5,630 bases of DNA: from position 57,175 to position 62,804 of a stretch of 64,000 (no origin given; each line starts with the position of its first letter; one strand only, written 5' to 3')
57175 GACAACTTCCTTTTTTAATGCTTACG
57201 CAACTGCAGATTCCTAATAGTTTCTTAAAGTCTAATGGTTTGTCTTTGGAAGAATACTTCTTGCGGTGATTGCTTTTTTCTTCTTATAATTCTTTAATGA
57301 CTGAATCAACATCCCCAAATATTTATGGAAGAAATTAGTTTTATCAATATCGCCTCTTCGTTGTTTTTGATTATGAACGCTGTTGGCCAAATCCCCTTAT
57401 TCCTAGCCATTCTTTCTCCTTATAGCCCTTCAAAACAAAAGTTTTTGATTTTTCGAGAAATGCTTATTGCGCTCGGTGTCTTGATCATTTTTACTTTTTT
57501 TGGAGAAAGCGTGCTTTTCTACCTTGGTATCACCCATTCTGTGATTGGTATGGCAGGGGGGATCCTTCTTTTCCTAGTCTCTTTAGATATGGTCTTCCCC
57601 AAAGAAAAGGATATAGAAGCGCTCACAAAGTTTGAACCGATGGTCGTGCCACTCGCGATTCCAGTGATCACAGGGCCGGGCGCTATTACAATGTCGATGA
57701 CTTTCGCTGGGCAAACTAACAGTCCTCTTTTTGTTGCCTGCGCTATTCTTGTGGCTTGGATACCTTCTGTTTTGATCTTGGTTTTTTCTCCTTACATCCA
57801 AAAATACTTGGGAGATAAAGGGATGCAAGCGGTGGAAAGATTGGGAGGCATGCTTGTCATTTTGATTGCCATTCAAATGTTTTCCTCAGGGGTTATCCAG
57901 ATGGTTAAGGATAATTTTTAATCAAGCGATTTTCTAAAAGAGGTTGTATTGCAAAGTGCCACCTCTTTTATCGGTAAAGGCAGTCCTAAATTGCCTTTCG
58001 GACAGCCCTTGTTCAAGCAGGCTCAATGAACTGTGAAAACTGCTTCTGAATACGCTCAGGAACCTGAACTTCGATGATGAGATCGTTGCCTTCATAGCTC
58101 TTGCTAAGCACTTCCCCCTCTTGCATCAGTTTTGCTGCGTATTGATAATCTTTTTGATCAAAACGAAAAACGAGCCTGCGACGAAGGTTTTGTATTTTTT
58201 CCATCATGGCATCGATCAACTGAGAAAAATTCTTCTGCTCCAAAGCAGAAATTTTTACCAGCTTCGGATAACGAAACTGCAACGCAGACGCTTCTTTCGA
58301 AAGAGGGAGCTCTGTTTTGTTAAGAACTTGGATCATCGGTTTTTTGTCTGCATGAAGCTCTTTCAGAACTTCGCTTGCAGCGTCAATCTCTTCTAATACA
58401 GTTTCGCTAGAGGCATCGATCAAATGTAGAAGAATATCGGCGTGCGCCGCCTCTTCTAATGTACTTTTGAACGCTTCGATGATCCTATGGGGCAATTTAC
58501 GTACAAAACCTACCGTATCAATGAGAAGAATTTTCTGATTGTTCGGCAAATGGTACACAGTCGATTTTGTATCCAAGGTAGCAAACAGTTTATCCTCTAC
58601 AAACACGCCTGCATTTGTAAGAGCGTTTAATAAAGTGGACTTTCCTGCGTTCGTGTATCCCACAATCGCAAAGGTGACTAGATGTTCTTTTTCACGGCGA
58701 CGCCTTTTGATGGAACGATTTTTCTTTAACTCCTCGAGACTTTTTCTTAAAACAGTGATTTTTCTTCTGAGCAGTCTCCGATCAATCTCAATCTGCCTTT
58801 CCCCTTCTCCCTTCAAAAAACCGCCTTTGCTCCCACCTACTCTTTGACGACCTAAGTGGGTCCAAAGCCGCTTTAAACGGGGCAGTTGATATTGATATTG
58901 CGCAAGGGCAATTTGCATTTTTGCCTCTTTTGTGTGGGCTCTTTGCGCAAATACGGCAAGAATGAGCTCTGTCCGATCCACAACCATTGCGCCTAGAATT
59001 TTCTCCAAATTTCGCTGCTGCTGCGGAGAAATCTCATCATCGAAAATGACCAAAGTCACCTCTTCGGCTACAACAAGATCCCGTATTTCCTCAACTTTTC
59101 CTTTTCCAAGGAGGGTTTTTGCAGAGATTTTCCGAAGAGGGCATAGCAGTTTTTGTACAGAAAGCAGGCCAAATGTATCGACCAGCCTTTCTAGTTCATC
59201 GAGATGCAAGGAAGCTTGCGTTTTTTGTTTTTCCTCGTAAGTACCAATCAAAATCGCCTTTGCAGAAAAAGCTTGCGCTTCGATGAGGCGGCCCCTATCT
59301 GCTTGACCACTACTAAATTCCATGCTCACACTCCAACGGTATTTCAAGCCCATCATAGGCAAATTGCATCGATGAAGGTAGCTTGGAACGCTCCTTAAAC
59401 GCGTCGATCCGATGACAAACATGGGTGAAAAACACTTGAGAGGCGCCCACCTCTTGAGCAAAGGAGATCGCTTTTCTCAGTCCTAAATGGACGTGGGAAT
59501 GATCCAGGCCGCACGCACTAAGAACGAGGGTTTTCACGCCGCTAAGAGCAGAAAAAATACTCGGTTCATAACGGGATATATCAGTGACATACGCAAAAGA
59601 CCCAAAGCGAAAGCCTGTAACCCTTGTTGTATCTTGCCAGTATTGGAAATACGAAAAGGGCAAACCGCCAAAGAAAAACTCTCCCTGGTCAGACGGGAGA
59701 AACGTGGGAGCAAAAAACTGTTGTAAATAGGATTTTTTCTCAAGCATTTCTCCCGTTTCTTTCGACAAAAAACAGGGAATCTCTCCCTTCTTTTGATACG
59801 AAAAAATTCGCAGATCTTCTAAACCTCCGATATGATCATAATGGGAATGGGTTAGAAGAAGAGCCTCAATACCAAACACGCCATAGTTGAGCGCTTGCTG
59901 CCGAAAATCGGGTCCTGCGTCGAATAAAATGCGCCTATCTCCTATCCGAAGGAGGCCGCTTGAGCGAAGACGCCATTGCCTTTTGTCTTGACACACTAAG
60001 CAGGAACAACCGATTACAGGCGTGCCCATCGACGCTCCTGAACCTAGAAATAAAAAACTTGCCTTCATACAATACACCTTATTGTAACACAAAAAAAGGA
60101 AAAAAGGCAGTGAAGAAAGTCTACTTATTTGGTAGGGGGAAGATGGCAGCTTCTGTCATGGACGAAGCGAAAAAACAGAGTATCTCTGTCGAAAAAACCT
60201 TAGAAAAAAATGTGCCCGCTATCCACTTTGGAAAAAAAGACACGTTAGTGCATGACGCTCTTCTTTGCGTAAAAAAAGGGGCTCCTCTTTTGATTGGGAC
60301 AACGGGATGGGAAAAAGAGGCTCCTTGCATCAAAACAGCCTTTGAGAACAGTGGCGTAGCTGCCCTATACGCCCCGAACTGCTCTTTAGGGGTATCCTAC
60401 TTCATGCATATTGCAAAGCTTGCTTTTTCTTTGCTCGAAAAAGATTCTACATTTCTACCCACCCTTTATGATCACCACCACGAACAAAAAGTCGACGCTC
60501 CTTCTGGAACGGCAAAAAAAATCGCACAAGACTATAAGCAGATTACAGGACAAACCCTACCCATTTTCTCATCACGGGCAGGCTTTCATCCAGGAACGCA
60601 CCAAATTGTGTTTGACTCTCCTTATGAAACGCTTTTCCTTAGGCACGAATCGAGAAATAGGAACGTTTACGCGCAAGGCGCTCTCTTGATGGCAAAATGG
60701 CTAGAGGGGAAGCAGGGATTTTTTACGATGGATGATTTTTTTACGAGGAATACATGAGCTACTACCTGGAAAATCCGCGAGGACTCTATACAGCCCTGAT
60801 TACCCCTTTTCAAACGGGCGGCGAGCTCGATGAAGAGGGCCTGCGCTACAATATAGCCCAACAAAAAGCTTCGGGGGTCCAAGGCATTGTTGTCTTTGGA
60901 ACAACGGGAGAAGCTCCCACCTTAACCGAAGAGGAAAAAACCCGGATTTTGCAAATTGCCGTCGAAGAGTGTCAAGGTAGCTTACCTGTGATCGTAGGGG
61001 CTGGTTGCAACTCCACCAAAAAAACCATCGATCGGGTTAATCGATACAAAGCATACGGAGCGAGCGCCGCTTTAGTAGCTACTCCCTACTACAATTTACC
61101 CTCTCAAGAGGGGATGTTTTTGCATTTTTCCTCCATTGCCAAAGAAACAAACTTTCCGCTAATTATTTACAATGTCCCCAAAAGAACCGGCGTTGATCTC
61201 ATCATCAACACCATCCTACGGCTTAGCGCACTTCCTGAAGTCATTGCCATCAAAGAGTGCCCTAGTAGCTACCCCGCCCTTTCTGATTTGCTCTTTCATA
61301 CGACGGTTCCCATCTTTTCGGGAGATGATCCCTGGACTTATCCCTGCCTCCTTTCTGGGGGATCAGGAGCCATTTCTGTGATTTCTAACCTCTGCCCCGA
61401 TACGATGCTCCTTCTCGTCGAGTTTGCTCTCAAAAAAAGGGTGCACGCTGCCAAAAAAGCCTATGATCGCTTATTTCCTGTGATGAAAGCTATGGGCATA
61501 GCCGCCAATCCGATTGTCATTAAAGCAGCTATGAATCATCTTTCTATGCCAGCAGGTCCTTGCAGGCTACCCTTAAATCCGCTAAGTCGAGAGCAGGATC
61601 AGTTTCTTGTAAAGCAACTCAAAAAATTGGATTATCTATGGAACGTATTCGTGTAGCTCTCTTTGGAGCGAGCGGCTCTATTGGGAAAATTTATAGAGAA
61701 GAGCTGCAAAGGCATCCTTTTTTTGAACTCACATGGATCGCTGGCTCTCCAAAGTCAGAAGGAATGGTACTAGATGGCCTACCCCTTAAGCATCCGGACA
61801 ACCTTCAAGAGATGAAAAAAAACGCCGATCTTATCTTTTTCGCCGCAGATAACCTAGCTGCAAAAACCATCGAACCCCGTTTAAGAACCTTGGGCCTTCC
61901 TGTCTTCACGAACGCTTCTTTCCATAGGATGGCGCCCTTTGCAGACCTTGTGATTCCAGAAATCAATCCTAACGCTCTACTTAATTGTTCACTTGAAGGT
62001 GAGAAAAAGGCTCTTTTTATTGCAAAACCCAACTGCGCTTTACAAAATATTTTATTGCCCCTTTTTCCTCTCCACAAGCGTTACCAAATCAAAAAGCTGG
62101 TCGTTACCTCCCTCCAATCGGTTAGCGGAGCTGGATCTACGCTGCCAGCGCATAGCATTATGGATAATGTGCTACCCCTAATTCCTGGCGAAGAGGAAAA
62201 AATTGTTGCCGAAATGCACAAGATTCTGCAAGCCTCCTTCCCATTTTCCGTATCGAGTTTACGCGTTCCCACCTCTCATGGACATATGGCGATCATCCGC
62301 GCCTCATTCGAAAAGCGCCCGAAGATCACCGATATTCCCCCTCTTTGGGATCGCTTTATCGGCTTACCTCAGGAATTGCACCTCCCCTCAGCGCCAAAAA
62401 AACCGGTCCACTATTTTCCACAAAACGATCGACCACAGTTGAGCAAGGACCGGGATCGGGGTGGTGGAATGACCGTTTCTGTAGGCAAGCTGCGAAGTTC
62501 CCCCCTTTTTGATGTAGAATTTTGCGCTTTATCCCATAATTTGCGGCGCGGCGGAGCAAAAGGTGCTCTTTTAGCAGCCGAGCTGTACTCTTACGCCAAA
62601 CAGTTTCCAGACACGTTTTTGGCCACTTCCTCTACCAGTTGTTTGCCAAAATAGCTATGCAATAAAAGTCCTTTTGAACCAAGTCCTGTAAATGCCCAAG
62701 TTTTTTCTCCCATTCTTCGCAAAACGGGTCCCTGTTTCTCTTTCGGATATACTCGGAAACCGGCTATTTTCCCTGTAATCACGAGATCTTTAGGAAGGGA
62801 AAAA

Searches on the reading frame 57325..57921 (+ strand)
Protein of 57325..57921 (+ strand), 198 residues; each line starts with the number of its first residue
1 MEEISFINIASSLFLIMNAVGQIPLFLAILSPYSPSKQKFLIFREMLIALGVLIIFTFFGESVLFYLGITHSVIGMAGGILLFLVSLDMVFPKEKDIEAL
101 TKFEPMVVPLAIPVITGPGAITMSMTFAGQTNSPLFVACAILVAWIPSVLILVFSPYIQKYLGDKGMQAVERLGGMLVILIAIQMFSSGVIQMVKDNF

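Call 86: search_protein_families(library=pfam, proteins=[window:57325-57921:+], max_evalue=0.001)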
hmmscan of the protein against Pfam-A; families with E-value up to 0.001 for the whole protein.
window:57325-57921:+ (198 aa): 1 family
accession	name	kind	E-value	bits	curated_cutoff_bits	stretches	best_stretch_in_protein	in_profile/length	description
PF01914.23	MarC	-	1.4e-46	158.9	23.9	1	6-193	4-202/203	MarC family integral membrane protein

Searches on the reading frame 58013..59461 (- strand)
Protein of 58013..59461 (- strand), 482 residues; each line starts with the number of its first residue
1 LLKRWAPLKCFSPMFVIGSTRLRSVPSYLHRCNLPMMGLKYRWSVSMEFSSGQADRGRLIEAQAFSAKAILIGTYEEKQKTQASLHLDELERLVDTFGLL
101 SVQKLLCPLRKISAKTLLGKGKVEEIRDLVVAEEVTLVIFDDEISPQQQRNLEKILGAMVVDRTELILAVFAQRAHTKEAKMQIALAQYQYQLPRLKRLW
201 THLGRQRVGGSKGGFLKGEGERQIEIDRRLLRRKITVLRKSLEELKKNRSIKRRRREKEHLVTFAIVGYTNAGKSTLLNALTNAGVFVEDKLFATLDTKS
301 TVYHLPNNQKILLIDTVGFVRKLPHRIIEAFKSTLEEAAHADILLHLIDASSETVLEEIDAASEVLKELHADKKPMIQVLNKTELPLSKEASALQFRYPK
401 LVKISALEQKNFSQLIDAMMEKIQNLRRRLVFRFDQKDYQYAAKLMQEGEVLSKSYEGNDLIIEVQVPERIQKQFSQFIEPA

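Call 86: search_protein_families(library=pfam, proteins=[window:58013-59461:-], max_evalue=0.001)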
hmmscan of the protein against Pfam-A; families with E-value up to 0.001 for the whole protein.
window:58013-59461:- (482 aa): 6 families
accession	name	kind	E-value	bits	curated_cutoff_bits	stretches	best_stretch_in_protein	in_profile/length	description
PF13167.11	GTP-bdg_N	-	1.4e-28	99.7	25.4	1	86-172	3-89/89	GTP-binding GTPase N-terminal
PF16360.10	GTP-bdg_M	-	3.3e-25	88.9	29.5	1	174-256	1-79/79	GTP-binding GTPase Middle Region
PF01926.29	MMR_HSR1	-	2.6e-24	85.9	21.9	1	264-382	2-113/113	50S ribosome-binding GTPase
PF00350.29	Dynamin_N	-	4.2e-07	30.6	27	0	265-293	2-30/168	Dynamin family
PF02421.24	FeoB_N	-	1.1e-05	25.5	27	1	263-352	2-90/156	Ferrous iron transport protein B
PF00009.33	GTP_EFTU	-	1.3e-05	25.3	26.5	0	261-424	3-187/188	Elongation factor Tu GTP binding domain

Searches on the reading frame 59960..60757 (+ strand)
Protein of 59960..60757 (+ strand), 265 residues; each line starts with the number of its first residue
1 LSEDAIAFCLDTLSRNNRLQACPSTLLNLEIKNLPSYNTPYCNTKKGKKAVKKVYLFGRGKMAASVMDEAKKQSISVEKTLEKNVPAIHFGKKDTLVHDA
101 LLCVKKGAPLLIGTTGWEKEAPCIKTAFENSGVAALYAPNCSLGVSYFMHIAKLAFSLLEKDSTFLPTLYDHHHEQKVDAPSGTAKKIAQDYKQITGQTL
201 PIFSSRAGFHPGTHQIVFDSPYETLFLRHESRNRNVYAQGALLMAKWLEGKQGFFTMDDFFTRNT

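Call 86: search_protein_families(library=pfam, proteins=[window:59960-60757:+], max_evalue=0.001)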
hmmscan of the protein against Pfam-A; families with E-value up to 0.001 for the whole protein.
window:59960-60757:+ (265 aa): 2 families
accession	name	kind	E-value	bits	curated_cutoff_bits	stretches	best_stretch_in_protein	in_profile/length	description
PF05173.19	DapB_C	-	1.5e-26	93.3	27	1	144-260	1-120/121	Dihydrodipicolinate reductase, C-terminus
PF01113.26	DapB_N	-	2.8e-05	24.6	25.6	1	76-140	60-123/124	Dihydrodipicolinate reductase, N-terminus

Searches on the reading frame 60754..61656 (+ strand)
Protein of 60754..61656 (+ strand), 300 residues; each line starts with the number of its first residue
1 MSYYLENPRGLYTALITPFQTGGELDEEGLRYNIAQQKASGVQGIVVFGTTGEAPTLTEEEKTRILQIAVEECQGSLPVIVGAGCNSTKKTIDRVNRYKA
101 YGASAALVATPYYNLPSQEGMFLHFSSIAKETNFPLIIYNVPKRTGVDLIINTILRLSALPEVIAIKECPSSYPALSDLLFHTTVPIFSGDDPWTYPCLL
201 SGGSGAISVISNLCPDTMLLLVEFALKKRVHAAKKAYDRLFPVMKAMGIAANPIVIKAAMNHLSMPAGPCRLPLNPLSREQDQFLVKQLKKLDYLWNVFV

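Call 86: search_protein_families(library=pfam, proteins=[window:60754-61656:+], max_evalue=0.001)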
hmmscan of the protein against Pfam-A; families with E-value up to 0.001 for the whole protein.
window:60754-61656:+ (300 aa): 1 family
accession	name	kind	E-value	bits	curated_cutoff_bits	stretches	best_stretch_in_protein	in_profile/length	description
PF00701.28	DHDPS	-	7e-74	248.6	22.1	1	8-291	2-288/289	Dihydrodipicolinate synthetase family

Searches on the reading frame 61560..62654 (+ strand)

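Call 86: search_protein_families(library=pfam, proteins=[window:61560-62654:+], max_evalue=0.001)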
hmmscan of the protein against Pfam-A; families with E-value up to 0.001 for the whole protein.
window:61560-62654:+ (364 aa): 2 families
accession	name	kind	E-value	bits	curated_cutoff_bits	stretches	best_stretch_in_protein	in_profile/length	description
PF02774.23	Semialdhyde_dhC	-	4e-19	69.9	26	1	168-329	1-183/184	Semialdehyde dehydrogenase, dimerisation domain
PF01118.30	Semialdhyde_dh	-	2.5e-17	63.9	26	1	31-140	1-118/121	Semialdehyde dehydrogenase, NAD binding domain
